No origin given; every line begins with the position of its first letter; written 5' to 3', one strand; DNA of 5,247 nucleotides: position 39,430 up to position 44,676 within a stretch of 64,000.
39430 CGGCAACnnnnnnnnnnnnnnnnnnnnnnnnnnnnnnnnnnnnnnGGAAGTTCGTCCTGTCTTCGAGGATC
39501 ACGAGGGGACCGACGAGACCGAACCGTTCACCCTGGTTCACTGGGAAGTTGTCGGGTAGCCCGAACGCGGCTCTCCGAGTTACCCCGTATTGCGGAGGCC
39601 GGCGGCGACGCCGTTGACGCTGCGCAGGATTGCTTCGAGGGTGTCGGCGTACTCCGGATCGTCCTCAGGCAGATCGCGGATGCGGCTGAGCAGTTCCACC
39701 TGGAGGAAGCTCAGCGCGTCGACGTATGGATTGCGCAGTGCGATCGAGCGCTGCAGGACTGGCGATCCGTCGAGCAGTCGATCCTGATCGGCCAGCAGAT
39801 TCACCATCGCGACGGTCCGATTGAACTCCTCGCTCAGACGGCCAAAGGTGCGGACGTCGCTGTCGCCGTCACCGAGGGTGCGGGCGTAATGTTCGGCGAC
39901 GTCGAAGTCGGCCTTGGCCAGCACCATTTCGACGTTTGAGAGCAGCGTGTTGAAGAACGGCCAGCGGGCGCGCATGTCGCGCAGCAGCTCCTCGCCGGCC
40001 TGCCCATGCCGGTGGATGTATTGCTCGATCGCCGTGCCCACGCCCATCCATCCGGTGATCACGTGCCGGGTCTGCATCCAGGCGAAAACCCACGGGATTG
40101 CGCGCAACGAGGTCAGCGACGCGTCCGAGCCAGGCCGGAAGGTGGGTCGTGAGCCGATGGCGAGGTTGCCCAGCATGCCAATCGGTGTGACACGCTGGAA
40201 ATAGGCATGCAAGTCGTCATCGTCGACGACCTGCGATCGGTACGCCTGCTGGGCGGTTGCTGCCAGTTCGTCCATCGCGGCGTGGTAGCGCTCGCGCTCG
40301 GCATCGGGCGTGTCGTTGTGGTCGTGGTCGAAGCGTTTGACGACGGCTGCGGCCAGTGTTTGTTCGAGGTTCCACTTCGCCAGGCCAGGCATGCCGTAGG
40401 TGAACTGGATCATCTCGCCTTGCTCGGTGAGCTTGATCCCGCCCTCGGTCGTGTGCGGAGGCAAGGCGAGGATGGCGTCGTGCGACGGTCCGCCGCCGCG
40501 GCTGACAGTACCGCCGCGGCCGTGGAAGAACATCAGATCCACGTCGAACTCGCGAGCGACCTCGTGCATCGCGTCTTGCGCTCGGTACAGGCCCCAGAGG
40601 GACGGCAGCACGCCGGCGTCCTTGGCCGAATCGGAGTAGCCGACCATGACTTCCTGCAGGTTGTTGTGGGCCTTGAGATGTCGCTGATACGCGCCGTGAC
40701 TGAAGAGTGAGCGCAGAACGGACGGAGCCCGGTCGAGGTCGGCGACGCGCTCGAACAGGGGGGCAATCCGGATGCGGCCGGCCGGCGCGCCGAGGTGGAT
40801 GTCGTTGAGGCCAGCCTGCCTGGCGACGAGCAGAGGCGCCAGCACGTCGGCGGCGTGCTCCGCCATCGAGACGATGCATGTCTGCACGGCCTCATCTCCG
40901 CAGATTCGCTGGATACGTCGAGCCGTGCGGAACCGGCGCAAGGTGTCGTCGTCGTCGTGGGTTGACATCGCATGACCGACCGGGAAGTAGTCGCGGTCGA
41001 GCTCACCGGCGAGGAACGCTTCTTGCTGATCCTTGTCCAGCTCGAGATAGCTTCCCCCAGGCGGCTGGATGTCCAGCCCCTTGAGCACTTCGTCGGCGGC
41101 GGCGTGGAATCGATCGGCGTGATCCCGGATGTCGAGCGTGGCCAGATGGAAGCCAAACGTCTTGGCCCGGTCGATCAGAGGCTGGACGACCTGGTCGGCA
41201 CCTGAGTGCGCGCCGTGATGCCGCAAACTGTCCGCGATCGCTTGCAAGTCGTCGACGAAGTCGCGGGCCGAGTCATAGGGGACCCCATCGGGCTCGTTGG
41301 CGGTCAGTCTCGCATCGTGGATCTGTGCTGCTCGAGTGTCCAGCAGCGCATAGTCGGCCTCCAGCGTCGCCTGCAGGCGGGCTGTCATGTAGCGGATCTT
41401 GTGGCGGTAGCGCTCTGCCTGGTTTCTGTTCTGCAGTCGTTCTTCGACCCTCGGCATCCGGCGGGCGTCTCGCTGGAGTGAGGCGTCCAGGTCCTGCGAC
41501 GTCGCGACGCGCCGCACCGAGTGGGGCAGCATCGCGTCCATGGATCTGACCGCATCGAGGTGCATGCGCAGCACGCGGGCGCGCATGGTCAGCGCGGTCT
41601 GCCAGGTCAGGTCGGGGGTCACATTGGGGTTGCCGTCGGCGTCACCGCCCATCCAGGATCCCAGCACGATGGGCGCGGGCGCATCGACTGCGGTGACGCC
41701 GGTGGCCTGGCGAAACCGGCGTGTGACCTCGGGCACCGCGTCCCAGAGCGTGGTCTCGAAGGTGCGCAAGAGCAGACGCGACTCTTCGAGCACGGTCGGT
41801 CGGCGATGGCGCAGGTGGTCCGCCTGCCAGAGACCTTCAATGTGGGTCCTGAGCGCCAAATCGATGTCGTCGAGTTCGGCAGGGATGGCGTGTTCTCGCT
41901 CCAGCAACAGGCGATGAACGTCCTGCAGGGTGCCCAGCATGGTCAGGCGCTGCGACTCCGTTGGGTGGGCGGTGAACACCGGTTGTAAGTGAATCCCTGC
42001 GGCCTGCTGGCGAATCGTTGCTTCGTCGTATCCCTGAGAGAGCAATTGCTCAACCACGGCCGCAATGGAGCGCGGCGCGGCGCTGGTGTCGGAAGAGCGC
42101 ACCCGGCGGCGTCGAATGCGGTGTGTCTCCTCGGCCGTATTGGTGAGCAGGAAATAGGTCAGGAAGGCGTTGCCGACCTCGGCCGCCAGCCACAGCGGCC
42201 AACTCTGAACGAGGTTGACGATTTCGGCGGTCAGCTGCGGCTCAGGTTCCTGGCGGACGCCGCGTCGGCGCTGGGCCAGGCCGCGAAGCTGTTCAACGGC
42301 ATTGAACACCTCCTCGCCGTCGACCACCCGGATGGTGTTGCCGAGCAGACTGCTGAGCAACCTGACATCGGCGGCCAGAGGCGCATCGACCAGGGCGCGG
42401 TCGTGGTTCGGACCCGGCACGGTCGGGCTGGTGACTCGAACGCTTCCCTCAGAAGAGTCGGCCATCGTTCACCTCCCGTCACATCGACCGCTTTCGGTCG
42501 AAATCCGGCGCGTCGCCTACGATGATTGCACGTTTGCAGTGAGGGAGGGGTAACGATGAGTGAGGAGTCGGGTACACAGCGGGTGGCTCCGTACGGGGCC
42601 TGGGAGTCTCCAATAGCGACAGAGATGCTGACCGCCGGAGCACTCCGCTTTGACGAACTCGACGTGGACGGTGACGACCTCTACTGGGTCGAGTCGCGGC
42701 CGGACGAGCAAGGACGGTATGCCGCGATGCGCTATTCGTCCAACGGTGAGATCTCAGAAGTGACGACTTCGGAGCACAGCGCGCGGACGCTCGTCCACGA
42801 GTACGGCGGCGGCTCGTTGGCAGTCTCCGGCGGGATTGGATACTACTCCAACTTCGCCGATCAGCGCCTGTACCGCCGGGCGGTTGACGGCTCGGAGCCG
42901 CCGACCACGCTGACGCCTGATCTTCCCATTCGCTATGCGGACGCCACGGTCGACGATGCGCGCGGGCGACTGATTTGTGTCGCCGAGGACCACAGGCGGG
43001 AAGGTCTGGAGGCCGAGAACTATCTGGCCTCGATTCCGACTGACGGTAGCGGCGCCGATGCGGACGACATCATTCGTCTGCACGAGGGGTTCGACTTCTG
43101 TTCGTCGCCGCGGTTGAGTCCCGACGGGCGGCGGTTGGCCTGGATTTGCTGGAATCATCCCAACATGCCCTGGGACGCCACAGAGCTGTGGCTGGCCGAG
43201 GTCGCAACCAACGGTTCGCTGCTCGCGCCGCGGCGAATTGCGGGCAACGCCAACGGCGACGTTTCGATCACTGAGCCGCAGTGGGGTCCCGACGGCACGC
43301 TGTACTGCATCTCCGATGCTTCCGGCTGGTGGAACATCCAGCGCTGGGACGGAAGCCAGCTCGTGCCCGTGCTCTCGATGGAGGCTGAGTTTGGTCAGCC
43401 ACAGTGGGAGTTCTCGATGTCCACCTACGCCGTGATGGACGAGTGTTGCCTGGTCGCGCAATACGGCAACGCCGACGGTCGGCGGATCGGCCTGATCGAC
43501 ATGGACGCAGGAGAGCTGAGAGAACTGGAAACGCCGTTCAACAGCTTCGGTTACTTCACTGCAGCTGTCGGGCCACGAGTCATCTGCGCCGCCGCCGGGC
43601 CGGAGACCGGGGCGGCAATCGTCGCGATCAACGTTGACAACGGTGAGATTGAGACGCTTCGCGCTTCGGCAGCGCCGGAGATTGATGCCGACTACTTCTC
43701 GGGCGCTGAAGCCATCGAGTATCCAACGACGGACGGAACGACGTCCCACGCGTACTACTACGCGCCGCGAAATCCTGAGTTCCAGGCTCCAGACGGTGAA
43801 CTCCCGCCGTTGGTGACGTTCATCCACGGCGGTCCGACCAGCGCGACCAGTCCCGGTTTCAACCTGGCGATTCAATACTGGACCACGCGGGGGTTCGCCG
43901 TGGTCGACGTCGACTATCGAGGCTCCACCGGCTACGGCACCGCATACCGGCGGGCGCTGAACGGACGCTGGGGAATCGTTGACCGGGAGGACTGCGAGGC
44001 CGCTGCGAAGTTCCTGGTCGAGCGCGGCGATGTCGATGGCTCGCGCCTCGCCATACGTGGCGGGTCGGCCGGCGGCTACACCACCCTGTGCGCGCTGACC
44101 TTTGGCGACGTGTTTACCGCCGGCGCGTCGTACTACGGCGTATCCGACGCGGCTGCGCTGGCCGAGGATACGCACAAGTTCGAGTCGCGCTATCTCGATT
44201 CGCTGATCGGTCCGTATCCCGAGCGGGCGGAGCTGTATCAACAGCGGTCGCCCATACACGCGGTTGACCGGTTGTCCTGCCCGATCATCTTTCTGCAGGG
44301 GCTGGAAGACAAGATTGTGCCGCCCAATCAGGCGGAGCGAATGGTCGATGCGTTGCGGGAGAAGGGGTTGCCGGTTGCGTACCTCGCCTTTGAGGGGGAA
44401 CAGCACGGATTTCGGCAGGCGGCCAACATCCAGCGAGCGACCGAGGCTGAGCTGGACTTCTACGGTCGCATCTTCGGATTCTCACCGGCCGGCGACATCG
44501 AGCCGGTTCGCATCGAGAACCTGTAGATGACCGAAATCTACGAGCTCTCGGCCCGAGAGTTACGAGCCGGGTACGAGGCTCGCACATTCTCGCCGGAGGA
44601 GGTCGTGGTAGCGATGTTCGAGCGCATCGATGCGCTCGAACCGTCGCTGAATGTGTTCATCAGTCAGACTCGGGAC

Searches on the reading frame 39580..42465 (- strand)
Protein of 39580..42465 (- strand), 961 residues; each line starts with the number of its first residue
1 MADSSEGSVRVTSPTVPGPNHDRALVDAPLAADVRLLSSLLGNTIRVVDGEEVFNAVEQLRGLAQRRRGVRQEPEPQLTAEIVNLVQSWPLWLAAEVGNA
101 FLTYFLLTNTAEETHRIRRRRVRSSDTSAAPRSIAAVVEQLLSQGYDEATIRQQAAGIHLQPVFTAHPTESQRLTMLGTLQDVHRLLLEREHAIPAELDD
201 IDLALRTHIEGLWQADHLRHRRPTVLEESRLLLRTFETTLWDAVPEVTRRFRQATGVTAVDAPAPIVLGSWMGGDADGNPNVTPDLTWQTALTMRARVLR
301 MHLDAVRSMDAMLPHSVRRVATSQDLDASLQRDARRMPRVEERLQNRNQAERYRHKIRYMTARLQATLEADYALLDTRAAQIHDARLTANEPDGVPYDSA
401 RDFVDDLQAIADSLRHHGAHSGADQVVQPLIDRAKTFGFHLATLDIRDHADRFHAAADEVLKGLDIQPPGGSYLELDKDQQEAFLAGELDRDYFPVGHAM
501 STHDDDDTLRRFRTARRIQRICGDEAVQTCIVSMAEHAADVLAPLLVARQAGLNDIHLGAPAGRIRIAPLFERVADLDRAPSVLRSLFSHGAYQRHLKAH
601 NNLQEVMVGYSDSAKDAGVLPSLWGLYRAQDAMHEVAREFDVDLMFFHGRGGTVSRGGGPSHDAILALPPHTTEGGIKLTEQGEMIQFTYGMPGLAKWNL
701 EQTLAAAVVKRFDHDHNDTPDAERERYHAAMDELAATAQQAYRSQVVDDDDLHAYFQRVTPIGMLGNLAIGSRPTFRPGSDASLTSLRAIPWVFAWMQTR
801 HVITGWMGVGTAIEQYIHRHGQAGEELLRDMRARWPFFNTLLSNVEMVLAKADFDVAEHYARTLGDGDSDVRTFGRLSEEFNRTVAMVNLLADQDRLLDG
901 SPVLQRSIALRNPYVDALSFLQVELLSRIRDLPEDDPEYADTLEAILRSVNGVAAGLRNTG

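Call 10: search_protein_families(library=pfam, proteins=[window:39580-42465:-], max_evalue=0.001)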
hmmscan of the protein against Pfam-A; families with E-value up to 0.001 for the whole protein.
window:39580-42465:- (961 aa): 1 family
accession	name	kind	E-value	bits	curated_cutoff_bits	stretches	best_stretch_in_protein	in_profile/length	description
PF00311.23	PEPcase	-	1.5e-275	917.1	22.4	1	30-961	1-919/919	Phosphoenolpyruvate carboxylase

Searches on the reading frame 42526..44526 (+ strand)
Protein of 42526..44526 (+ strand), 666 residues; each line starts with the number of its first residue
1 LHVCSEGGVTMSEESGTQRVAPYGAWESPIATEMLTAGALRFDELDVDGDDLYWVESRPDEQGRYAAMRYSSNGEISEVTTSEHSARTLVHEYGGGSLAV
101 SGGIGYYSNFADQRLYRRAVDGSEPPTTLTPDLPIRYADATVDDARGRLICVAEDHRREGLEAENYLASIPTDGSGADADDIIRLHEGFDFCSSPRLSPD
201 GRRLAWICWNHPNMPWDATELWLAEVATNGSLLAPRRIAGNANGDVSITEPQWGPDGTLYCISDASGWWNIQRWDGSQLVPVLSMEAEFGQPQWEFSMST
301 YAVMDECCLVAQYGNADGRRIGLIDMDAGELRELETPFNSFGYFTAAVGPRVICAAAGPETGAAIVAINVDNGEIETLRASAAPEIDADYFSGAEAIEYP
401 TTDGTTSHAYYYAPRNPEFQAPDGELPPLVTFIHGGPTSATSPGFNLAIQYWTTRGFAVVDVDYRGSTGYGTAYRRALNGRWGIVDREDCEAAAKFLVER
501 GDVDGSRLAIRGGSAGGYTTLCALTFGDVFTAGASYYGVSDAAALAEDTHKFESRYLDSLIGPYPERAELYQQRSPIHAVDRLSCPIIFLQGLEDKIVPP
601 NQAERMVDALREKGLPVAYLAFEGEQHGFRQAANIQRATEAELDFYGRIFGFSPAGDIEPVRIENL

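Call 63: search_protein_families(library=pfam, proteins=[window:42526-44526:+], max_evalue=0.00001)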
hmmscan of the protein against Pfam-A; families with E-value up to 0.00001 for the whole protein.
window:42526-44526:+ (666 aa): 4 families
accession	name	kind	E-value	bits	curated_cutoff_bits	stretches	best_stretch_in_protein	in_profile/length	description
PF00326.27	Peptidase_S9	-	1.2e-50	172.4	22.6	1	444-651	2-211/213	Prolyl oligopeptidase family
PF20434.5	BD-FAE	-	2.6e-13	50.4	26.8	1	427-610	13-215/215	BD-FAE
PF01738.24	DLH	-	8e-10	39.1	21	1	488-642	79-202/217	Dienelactone hydrolase family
PF02129.25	Peptidase_S15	-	7.6e-07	29.5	23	0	565-623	203-256/262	X-Pro dipeptidyl-peptidase (S15 family)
